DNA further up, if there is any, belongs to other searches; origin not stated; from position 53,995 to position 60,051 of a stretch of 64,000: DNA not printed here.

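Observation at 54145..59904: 1919-aa surface protein carrying a heparinase II/III-like polysaccharide lyase domain and near-identical internal DNA repeats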

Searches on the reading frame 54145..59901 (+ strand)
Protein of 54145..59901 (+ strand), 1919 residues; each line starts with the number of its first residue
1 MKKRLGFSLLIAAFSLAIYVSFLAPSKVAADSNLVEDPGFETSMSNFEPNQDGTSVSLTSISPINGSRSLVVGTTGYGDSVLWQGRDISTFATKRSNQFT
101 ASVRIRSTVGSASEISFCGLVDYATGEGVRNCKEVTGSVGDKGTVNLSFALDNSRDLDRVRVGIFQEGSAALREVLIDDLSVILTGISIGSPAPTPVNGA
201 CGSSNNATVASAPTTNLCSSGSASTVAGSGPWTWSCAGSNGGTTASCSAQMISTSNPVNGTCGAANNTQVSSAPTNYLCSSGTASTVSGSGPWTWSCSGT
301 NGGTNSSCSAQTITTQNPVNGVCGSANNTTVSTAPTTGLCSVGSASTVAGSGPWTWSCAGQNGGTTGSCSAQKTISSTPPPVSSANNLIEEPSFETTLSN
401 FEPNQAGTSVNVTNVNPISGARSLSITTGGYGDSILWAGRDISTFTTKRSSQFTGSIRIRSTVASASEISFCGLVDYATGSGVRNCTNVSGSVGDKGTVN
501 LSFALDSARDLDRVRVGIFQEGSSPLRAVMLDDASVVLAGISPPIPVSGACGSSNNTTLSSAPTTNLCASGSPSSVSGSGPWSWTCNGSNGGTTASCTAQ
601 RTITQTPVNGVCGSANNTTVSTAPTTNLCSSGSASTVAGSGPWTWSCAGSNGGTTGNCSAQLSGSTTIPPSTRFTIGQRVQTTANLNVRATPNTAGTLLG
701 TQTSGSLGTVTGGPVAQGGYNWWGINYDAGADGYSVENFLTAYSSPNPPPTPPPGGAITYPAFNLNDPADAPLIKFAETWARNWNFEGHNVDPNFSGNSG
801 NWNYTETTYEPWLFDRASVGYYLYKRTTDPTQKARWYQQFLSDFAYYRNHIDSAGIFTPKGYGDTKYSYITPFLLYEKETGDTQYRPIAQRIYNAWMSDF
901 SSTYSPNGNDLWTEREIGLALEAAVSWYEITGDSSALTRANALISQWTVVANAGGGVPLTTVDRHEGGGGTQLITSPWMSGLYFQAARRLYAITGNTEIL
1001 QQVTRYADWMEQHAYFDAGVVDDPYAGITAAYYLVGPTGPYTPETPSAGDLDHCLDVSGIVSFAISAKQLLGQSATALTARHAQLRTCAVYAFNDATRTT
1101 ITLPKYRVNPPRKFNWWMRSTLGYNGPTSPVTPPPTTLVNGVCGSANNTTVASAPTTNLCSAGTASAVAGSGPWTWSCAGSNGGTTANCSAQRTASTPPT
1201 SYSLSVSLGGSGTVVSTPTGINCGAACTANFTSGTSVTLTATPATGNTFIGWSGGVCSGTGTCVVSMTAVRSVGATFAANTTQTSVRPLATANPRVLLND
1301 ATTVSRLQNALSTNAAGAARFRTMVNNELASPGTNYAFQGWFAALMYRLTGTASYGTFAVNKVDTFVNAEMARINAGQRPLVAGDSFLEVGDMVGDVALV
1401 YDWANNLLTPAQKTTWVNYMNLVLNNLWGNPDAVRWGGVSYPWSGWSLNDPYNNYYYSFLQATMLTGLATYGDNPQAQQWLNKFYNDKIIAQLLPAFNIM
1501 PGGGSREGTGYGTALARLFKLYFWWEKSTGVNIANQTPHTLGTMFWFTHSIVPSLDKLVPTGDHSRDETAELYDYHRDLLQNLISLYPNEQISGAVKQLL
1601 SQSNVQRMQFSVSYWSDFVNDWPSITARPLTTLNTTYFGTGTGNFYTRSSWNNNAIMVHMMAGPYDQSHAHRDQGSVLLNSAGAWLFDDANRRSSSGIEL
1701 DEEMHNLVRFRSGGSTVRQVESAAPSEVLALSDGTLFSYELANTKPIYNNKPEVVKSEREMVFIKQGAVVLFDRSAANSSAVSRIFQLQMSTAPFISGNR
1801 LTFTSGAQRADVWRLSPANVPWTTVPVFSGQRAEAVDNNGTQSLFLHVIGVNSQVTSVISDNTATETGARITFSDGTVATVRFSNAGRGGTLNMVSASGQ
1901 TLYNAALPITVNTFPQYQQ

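Call 5: search_protein_families(library=pfam, proteins=[window:54145-59901:+], max_evalue=1)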
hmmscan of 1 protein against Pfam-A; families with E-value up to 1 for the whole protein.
window:54145-59901:+ (1919 aa): 3 families
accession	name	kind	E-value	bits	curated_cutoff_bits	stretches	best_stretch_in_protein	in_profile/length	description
PF18998.6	Flg_new_2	-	4.9e-07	30.1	23.6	1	1214-1280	13-72/73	Divergent InlB B-repeat domain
PF07944.18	Beta-AFase-like_GH127_cat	-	1.5e-05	24.6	24.9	2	910-1013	53-161/376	Beta-L-arabinofuranosidase, GH127 catalytic domain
PF07470.19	Glyco_hydro_88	-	0.46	9.8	26.6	0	978-1013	29-64/352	Glycosyl Hydrolase Family 88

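Call 6: search_protein_families(library=ncbifam, proteins=[window:54145-59901:+], max_evalue=1)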
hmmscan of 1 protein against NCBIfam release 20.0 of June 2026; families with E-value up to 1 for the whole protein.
window:54145-59901:+ (1919 aa): 1 family
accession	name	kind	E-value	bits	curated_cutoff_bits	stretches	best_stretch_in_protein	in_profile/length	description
NF045571.1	HepHepsulflyase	equivalog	0.14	10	600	1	1384-1697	145-435/774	heparin/heparin-sulfate lyase HepB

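Call 17: find_encoding_contigs(protein=window:54145-59901:+, flank=10000, max_places=4)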
Protein window:54145-59901:+ (1919 aa): no gene with exactly this product is on record in the collection.
